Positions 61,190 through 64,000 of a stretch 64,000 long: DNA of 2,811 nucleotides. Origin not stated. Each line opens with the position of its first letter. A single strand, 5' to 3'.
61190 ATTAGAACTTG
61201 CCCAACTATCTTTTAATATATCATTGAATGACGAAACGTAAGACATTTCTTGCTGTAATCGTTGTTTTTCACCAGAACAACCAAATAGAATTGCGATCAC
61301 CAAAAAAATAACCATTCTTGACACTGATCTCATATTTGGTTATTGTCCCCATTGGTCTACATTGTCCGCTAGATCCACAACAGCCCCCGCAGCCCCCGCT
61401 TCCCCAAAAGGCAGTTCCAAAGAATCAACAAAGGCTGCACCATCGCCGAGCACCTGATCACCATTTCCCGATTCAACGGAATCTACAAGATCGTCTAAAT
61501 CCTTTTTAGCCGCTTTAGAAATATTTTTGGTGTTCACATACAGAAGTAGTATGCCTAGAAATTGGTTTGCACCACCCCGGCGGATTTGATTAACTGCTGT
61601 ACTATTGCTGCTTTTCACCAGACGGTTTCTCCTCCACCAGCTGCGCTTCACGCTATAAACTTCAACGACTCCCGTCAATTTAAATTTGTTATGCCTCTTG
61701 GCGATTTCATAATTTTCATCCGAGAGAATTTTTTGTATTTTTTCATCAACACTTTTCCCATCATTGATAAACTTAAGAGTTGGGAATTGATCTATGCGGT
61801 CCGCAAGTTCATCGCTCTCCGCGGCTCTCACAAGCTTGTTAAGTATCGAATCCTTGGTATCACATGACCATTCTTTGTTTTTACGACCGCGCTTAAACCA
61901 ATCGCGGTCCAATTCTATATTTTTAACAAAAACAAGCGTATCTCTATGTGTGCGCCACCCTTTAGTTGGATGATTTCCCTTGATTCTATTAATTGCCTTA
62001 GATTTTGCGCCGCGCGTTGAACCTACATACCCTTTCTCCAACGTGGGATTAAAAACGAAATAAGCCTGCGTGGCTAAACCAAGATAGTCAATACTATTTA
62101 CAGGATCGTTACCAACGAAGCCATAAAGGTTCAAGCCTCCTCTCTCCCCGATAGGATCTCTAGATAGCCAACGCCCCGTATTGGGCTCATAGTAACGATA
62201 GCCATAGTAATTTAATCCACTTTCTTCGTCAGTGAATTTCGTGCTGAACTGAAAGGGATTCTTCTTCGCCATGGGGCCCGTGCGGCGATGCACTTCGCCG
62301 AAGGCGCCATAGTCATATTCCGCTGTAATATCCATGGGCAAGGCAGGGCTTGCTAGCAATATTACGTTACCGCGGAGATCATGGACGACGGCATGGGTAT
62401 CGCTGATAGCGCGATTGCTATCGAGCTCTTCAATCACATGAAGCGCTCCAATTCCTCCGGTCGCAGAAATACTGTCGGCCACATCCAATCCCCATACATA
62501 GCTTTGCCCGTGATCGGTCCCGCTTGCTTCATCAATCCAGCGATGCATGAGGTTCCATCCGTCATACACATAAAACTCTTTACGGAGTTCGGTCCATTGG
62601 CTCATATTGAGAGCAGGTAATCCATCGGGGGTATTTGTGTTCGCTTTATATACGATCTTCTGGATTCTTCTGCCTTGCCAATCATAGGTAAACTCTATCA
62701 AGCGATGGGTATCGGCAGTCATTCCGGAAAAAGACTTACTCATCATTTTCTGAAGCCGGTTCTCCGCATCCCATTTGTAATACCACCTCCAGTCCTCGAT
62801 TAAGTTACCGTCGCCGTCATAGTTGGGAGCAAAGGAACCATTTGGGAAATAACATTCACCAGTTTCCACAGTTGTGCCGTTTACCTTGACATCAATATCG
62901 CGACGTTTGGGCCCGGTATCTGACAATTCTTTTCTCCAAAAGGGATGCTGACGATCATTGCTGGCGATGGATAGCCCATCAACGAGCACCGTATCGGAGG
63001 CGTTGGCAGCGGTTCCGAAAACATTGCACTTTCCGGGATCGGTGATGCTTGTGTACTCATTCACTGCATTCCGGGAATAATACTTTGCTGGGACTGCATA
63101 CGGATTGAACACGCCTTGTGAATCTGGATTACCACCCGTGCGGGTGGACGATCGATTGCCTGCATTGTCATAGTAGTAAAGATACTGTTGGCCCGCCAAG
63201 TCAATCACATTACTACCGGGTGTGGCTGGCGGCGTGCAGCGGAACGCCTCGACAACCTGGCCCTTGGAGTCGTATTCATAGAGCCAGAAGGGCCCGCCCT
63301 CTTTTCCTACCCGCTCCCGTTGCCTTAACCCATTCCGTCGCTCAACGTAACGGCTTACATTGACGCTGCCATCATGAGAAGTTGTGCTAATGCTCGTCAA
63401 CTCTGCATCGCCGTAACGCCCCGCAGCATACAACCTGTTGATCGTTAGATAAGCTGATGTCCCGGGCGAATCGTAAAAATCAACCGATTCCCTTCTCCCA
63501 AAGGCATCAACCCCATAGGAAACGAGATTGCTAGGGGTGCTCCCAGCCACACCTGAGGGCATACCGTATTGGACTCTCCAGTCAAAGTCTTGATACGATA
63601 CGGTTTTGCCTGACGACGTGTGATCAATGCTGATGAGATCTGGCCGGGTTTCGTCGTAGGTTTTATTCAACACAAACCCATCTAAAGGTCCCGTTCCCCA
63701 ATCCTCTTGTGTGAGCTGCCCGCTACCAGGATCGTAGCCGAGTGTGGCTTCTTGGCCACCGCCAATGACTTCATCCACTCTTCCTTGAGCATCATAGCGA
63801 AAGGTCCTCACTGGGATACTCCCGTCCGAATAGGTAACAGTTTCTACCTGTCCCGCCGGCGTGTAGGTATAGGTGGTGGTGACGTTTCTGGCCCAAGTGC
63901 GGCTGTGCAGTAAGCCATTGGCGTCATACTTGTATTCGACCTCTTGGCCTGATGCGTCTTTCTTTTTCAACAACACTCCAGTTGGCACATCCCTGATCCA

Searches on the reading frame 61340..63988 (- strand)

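Call 98: search_protein_families(library=pfam, proteins=[window:61340-63988:-], max_evalue=0.00001)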
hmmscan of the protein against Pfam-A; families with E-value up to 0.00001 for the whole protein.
window:61340-63988:- (882 aa): 1 family
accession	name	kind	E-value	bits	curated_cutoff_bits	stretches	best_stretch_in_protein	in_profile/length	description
PF05593.20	RHS_repeat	-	2e-09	38.1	22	0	21-57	1-37/38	RHS Repeat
